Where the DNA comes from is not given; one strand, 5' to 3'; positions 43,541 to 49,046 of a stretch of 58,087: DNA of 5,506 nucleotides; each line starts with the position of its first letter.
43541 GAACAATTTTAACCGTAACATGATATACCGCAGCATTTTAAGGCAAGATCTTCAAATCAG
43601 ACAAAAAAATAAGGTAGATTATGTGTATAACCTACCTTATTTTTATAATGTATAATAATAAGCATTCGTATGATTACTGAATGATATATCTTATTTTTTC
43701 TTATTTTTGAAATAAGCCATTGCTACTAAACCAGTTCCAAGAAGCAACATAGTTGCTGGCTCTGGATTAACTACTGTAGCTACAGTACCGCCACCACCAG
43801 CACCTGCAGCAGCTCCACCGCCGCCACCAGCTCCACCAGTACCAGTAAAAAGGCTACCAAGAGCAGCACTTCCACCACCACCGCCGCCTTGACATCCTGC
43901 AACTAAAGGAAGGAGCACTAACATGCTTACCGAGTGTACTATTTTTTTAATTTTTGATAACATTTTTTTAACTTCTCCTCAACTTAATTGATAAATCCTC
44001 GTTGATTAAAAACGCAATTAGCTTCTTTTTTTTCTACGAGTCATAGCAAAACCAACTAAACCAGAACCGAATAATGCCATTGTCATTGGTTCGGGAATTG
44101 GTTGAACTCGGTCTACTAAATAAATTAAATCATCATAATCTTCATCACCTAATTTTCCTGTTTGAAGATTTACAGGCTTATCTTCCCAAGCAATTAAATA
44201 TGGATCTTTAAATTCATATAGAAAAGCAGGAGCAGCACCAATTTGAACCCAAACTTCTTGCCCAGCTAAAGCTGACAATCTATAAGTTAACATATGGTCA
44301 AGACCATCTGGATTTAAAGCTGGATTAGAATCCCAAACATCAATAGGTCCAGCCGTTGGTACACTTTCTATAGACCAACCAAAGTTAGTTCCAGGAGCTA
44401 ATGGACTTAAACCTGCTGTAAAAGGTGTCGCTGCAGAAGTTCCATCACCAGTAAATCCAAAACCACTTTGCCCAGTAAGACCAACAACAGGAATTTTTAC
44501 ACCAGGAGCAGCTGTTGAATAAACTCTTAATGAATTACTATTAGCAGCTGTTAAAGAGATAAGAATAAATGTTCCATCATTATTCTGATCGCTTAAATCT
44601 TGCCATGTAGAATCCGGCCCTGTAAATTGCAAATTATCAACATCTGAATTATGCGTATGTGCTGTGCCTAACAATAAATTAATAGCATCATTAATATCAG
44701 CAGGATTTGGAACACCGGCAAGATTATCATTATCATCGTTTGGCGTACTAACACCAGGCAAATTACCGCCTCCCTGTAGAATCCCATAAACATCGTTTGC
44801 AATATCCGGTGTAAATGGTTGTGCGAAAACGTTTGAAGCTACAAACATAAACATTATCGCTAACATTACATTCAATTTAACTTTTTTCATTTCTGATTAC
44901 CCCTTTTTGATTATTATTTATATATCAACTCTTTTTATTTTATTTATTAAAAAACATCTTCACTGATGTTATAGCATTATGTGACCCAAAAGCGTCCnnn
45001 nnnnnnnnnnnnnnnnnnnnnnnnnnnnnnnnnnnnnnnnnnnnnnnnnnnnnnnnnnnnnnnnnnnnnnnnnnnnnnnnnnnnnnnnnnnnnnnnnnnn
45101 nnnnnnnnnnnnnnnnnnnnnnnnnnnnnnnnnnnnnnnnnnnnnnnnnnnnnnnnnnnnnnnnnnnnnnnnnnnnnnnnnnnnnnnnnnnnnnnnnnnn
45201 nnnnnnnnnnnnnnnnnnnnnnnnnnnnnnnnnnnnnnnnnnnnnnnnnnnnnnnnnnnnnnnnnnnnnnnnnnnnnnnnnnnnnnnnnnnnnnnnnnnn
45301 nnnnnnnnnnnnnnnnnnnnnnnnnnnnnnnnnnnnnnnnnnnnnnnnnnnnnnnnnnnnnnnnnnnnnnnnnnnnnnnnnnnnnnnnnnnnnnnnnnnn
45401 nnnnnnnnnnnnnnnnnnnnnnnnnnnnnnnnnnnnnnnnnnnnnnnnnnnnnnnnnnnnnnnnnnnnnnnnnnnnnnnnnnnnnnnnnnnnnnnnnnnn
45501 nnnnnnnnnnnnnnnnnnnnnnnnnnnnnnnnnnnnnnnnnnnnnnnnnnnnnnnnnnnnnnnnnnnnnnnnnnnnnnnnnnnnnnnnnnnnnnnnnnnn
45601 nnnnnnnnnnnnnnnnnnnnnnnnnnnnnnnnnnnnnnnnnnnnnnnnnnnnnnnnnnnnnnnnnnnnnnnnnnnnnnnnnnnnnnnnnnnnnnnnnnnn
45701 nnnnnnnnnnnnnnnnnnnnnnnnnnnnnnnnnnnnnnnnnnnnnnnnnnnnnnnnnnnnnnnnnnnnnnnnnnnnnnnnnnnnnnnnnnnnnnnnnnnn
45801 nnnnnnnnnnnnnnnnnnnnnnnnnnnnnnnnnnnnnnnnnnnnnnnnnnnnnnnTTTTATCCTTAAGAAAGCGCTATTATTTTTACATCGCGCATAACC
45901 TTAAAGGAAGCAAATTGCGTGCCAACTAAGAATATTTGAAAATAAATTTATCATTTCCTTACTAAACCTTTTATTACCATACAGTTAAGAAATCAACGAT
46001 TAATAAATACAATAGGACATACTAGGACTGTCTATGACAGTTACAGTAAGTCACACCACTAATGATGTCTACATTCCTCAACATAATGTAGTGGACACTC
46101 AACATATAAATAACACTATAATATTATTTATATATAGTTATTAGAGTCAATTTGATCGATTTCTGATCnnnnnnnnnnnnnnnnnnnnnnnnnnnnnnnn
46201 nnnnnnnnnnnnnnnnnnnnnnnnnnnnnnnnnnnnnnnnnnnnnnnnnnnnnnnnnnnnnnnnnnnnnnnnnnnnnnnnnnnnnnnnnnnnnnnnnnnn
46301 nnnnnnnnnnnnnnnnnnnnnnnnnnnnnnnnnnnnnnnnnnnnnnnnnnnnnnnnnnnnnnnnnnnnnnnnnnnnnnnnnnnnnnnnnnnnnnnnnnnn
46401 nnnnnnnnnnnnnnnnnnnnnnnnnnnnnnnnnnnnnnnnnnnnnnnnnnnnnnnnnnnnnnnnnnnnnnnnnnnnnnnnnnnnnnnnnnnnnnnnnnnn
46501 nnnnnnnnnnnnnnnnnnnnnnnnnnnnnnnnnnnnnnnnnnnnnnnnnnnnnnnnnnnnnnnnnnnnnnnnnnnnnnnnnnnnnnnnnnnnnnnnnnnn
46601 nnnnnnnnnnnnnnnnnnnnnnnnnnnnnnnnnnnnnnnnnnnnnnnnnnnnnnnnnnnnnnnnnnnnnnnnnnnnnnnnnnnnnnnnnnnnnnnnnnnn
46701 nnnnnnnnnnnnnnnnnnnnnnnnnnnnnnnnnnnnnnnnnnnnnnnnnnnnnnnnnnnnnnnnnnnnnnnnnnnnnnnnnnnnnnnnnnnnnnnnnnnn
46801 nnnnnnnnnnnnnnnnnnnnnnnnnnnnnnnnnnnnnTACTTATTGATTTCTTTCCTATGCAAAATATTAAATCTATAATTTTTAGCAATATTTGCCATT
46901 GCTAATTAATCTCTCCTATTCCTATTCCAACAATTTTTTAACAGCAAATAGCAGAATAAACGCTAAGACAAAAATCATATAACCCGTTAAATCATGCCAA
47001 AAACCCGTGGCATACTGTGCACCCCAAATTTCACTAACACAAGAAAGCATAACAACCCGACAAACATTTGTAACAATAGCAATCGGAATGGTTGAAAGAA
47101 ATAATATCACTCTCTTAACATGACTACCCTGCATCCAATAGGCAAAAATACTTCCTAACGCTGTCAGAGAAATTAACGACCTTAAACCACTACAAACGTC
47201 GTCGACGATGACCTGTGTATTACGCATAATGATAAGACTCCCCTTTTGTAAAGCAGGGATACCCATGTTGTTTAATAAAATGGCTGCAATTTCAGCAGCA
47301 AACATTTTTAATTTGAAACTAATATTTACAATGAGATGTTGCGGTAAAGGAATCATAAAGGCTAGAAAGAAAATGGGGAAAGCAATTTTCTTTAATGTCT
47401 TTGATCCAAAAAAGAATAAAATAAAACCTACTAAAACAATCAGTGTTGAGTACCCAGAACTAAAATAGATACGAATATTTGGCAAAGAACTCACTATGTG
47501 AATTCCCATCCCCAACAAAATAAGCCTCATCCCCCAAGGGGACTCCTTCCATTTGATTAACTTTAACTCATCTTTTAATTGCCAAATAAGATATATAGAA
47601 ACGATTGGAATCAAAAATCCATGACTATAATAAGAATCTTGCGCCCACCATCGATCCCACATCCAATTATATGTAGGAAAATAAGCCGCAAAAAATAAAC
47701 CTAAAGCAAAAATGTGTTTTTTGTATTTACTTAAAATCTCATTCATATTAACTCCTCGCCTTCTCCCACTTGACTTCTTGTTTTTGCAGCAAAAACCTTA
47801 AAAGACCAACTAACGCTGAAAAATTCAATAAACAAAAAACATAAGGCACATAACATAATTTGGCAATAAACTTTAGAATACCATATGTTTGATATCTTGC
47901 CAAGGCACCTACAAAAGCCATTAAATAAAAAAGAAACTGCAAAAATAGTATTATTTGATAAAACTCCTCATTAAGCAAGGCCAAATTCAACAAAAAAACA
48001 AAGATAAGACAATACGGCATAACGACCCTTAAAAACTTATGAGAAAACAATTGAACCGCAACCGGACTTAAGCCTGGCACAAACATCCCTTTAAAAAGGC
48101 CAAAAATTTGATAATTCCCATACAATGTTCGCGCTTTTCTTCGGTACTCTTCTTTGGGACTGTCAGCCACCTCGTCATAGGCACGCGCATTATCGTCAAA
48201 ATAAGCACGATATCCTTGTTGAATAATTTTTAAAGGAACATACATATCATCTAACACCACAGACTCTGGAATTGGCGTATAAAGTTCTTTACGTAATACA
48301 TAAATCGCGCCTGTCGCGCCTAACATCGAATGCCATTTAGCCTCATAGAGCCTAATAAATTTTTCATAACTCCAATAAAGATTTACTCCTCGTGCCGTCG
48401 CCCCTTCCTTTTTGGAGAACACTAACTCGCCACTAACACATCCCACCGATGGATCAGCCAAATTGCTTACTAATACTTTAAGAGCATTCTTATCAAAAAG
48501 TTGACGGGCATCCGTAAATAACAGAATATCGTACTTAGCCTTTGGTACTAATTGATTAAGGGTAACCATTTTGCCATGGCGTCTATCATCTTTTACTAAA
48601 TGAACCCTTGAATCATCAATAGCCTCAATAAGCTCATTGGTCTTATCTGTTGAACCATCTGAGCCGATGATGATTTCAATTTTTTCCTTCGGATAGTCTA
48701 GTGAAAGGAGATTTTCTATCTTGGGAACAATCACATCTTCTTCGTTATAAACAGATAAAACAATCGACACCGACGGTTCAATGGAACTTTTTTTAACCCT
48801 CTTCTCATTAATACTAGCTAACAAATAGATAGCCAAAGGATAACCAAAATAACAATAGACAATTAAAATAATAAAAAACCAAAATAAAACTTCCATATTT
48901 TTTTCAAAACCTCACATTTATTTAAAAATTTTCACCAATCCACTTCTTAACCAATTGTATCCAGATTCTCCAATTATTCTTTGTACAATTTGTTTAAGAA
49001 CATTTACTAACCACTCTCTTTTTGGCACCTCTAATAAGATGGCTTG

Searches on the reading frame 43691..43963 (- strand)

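Call 3: search_protein_families(library=pfam, proteins=[window:43691-43963:-], max_evalue=1)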
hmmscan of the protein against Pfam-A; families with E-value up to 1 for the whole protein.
window:43691-43963:- (90 aa): 4 families
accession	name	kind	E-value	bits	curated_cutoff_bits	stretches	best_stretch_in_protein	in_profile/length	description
PF07589.16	PEP-CTERM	-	2.7e-05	24.5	20.7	1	67-83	3-20/24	PEP-CTERM motif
PF05268.17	GP38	-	0.069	13.4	25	1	24-79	107-162/218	Phage tail fibre adhesin Gp38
PF14181.11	YqfQ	-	0.14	12.8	27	1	25-68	9-49/166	YqfQ-like protein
PF24381.1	DUF7537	-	0.21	11.5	31.7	1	14-65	6-55/258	Family of unknown function (DUF7537)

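Call 4: search_protein_families(library=ncbifam, proteins=[window:43691-43963:-], max_evalue=1)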
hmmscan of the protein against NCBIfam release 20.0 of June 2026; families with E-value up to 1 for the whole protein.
window:43691-43963:- (90 aa): 7 families
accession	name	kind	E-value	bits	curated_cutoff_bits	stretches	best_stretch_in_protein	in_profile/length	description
TIGR02595.1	PEP_CTERM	domain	6e-05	23.6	16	1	67-90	2-24/24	PEP-CTERM sorting domain-containing protein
NF038129.1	PEP_NF038129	equivalog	6.4e-05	22.9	65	1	35-85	141-190/194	NF038129 family PEP-CTERM protein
NF041538.1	PEP_EDSA_1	subfamily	0.00059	19.6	100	1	62-87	278-305/307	EDSAP-1 family PEP-CTERM protein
NF038125.1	PEP_CTERM_THxN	subfamily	0.0008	19.1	85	1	66-89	223-246/246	THxN family PEP-CTERM protein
NF033554.9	floc_PepA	equivalog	0.032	14.1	80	1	39-87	211-258/261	flocculation-associated PEP-CTERM protein PepA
NF038120.1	PEP_CTERM_QFxxD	subfamily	0.04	13.8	80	1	67-86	194-213/215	NF038120 family PEP-CTERM protein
NF038119.1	PEP_CTERM_MHFG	equivalog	0.19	12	100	1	63-89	233-259/260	MHFG family PEP-CTERM protein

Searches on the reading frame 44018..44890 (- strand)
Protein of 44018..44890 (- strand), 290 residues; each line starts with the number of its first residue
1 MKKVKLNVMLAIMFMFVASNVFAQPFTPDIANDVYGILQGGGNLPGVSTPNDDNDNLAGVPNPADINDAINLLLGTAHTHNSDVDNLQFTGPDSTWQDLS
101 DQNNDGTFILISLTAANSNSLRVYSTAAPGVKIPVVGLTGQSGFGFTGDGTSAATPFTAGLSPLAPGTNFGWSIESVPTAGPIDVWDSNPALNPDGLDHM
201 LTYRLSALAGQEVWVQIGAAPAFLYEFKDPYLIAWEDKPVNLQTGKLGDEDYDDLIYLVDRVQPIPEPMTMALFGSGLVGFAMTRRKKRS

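Call 3: search_protein_families(library=pfam, proteins=[window:44018-44890:-], max_evalue=1)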
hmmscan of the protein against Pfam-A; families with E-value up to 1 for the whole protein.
window:44018-44890:- (290 aa): 3 families
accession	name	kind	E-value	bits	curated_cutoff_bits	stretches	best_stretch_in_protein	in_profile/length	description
PF07589.16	PEP-CTERM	-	1.7e-05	25.1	20.7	1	264-286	1-24/24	PEP-CTERM motif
PF13448.11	DUF4114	-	5.3e-05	24.5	27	1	182-259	29-82/85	Domain of unknown function (DUF4114)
PF18205.6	VPDSG-CTERM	-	0.094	13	25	1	270-288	8-26/26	VPDSG-CTERM motif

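Call 4: search_protein_families(library=ncbifam, proteins=[window:44018-44890:-], max_evalue=1)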
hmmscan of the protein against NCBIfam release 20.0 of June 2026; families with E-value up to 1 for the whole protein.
window:44018-44890:- (290 aa): 11 families
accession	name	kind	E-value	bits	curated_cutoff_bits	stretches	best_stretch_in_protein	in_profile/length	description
NF038125.1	PEP_CTERM_THxN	subfamily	8.9e-07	28.7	85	1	262-288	221-246/246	THxN family PEP-CTERM protein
NF033554.9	floc_PepA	equivalog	2.1e-06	27.8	80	1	264-288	236-260/261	flocculation-associated PEP-CTERM protein PepA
TIGR02595.1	PEP_CTERM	domain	5e-06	27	16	1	265-289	1-24/24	PEP-CTERM sorting domain-containing protein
NF041538.1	PEP_EDSA_1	subfamily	2e-05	24.4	100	1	262-288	283-307/307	EDSAP-1 family PEP-CTERM protein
NF038118.1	PEP_CTERM_CCXG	equivalog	0.00016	21.4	90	1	263-288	174-199/199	CCXG family PEP-CTERM protein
NF038129.1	PEP_NF038129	equivalog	0.00036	20.4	65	1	260-287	164-193/194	NF038129 family PEP-CTERM protein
NF041927.1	Xrt_dep_XDP1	equivalog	0.0016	18.5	125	1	263-288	217-242/242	exosortase-dependent surface protein XDP1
NF038120.1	PEP_CTERM_QFxxD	subfamily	0.0038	17.1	80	1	261-287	189-215/215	NF038120 family PEP-CTERM protein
NF033947.0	PEP-cistern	hypoth_equivalog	0.0041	16.9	60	1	261-287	169-195/195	cistern family PEP-CTERM protein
NF038126.1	PEP_CTERM_FxDxF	subfamily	0.016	15.4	50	1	262-286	139-165/165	FxDxF family PEP-CTERM protein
NF038119.1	PEP_CTERM_MHFG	equivalog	0.075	13.3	100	1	260-288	231-259/260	MHFG family PEP-CTERM protein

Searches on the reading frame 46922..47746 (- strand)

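Call 3: search_protein_families(library=pfam, proteins=[window:46922-47746:-], max_evalue=1)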
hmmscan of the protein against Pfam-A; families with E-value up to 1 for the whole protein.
window:46922-47746:- (274 aa): 2 families
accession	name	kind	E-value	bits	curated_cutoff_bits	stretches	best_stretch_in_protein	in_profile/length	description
PF09721.15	Exosortase_EpsH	-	1.5e-67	228.1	25.7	1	16-271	2-252/254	Transmembrane exosortase (Exosortase_EpsH)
PF15817.10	TMEM40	-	0.11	12.7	27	1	76-113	73-110/120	Transmembrane protein 40 family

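Call 4: search_protein_families(library=ncbifam, proteins=[window:46922-47746:-], max_evalue=1)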
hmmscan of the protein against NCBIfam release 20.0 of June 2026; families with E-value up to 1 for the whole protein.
window:46922-47746:- (274 aa): 20 families
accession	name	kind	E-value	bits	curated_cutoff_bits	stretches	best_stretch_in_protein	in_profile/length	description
TIGR04152.1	exosort_VPLPA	exception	2.2e-57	195.2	400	1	32-273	3-242/486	VPLPA-CTERM-specific exosortase XrtD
NF038142.1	exosort_XrtW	exception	1.5e-56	191.8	425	1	12-273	6-265/494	exosortase W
TIGR03109.2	exosort_XrtA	exception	3.8e-54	183.9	208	1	13-272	5-258/261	exosortase A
TIGR02602.1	8TM_EpsH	subfamily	8.4e-53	179.4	105.55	1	33-272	3-239/241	exosortase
NF035943.2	exosort_XrtV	exception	1.2e-49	169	313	1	12-273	6-266/270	exosortase V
TIGR03113.1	exosort_XrtB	exception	1.3e-37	129.9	275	1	15-273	6-264/268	exosortase B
TIGR04151.1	exosort_VPDSG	exception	2.9e-21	76.2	300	1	37-273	55-299/306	VPDSG-CTERM-specific exosortase XrtC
TIGR04178.1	exo_archaeo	signature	1.4e-18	67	23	1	179-273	1-95/97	exosortase/archaeosortase family protein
NF033464.1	cyanoexo_CrtC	exception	3.2e-16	59.7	225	1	11-263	6-264/278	cyanoexosortase C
TIGR04156.1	cyanoexo_CrtB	exception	3.9e-16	59.4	300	1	30-266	27-260/280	cyanoexosortase B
NF033770.1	exosort_XrtT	exception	7.8e-15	54.4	250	1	17-267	8-261/472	exosortase T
TIGR04476.1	exosort_XrtN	exception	7.9e-14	51.6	200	1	60-265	47-238/406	exosortase N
TIGR03763.1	cyanoexo_CrtA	exception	2.1e-12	47.1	150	1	42-269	34-254/260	cyanoexosortase A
TIGR04489.1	exosort_XrtO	exception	1e-11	44.3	250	1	24-265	7-250/451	exosortase O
NF012182.0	exosortase_XrtQ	exception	1e-08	35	270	1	15-261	10-246/256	exosortase Q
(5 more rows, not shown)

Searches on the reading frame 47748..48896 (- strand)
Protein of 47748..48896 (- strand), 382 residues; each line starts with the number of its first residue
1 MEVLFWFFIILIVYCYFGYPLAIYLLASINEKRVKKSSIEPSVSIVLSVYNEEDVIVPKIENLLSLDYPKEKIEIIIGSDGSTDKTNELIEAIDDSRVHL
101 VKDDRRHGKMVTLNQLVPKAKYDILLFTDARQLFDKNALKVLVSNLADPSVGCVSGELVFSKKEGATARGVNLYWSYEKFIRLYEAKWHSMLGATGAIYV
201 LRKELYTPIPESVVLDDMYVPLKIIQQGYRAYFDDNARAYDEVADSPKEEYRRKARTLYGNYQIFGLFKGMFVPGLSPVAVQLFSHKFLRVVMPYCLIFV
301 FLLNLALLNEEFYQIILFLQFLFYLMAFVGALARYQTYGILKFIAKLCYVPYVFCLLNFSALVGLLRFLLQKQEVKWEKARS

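Call 3: search_protein_families(library=pfam, proteins=[window:47748-48896:-], max_evalue=1)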
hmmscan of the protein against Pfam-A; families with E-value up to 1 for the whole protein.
window:47748-48896:- (382 aa): 6 families
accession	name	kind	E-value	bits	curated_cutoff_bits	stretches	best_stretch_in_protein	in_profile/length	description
PF00535.33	Glycos_transf_2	-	4.5e-21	75.9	23.3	1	44-205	1-163/168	Glycosyl transferase family 2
PF13641.12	Glyco_tranf_2_3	-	5.4e-15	56.5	27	1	41-260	1-230/230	Glycosyltransferase like family 2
PF13632.12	Glyco_trans_2_3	-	7.3e-11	42.7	27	1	127-325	4-196/198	Glycosyl transferase family group 2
PF13506.12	Glyco_transf_21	-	2.5e-09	37.3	21.7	1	109-204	18-112/174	Glycosyl transferase family 21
PF10111.15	Glyco_tranf_2_2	-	5.1e-05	23.3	27.3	1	44-140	1-100/276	Glycosyltransferase like family 2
PF03452.20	Anp1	-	0.034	14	28.8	1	28-92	9-74/263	Anp1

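Call 4: search_protein_families(library=ncbifam, proteins=[window:47748-48896:-], max_evalue=1)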
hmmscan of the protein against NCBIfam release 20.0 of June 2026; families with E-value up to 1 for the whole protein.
window:47748-48896:- (382 aa): 24 families
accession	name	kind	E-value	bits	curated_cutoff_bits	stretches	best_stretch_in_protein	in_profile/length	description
TIGR03937.1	PgaC_IcaA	equivalog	3.3e-23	82.3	422.3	1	25-372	29-394/407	poly-beta-1,6-N-acetyl-D-glucosamine synthase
TIGR03965.1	mycofact_glyco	equivalog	1.2e-14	54.1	280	1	34-162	68-195/467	mycofactocin biosynthesis glycosyltransferase MftF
TIGR03111.1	glyc2_xrt_Gpos1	hypoth_equivalog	1.7e-12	46.9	363.95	1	5-165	9-175/439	TIGR03111 family XrtG-associated glycosyltransferase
TIGR03472.1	HpnI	equivalog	3.2e-11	42.7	310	1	17-155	16-160/373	bacteriohopanetetrol glucosamine biosynthesis glycosyltransferase HpnI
TIGR04242.1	nodulat_NodC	equivalog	1.7e-09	37.2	550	1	30-166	37-176/395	chitooligosaccharide synthase NodC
NF047683.1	TeichurnBiosyTuaG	equivalog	3.3e-08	33.5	400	1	39-232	4-194/252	teichuronic acid biosynthesis protein TuaG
TIGR03469.1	HpnB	hypoth_equivalog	4.9e-08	32.4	379.25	1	31-153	34-167/386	hopene-associated glycosyltransferase HpnB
NF041875.1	EPS_EpsD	equivalog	5e-08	32.7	370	1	43-130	1-88/325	exopolysaccharide biosynthesis glycosyltransferase EpsD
TIGR04283.1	glyco_like_mftF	equivalog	1.4e-07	31.4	182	1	43-150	1-101/221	TIGR04283 family arsenosugar biosynthesis glycosyltransferase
NF050050.1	ProtGlycPglI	equivalog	1.4e-07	31.2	500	1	41-147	2-109/306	GalNAc(5)-diNAcBac-PP-undecaprenol beta-1,3-glucosyltransferase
NF007482.0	PRK10073.1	equivalog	1.8e-07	30.5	423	1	39-143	4-107/334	glycosyltransferase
NF041865.1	EpsU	equivalog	3.1e-07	29.7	700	1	9-123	7-120/394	exopolysaccharide biosynthesis GT2 family glycosyltransferase EpsU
NF053739.1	GlytfEpsEBac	equivalog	7e-07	28.5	450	1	41-146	1-107/265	glycosyltransferase EpsE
NF008558.0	PRK11498.1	equivalog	1.2e-06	26.7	992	1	18-127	250-358/872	UDP-forming cellulose synthase catalytic subunit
NF038299.1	EPS_HpsN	equivalog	2.3e-06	26.8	425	1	41-163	1-123/317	hormogonium polysaccharide biosynthesis glycosyltransferase HpsN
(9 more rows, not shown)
